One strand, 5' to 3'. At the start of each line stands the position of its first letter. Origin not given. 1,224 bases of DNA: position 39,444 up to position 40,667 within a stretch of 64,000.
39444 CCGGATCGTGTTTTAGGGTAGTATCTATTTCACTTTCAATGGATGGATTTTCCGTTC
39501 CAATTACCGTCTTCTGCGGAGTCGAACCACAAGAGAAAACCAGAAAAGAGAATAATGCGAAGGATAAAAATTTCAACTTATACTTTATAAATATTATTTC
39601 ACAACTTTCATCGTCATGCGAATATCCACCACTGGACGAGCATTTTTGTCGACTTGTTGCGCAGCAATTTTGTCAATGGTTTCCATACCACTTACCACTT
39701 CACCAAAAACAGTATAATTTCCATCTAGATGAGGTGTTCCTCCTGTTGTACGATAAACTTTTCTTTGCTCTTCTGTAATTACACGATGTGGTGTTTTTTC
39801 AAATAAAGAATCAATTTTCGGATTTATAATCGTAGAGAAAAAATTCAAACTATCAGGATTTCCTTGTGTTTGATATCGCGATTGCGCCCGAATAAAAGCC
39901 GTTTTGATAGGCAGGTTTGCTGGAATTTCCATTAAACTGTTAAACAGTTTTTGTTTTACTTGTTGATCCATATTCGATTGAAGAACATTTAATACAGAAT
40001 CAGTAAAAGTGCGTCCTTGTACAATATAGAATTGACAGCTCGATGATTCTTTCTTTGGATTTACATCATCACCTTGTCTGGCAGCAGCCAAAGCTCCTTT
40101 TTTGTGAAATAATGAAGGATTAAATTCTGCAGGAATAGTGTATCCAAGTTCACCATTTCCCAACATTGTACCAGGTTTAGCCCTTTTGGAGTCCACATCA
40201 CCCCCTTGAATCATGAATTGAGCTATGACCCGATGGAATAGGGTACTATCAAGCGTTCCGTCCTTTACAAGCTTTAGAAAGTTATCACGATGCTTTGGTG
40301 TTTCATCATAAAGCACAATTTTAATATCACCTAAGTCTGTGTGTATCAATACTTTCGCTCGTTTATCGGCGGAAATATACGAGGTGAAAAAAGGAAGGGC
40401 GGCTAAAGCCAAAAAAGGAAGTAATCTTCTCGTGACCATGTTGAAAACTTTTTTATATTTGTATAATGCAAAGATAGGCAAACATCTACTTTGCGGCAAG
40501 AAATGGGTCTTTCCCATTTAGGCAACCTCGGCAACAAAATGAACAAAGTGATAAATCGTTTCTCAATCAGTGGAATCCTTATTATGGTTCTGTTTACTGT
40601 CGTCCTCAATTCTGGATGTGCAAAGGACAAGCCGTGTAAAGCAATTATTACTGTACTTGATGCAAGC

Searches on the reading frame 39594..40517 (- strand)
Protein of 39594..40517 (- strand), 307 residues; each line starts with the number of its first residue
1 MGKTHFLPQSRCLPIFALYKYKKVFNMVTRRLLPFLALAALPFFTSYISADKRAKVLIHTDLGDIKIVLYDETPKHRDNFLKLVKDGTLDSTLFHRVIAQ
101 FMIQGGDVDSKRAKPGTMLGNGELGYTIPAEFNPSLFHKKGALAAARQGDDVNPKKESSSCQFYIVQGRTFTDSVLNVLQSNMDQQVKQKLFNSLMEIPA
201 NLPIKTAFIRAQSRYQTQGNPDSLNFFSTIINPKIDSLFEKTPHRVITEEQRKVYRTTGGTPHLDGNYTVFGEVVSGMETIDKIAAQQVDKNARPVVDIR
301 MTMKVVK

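Call 52: search_protein_families(library=pfam, proteins=[window:39594-40517:-], max_evalue=0.001)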
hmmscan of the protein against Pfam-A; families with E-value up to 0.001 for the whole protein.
window:39594-40517:- (307 aa): 1 family
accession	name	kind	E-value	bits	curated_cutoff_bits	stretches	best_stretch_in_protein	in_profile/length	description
PF00160.26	Pro_isomerase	-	5.9e-41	140.8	21.7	2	56-168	2-112/159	Cyclophilin type peptidyl-prolyl cis-trans isomerase/CLD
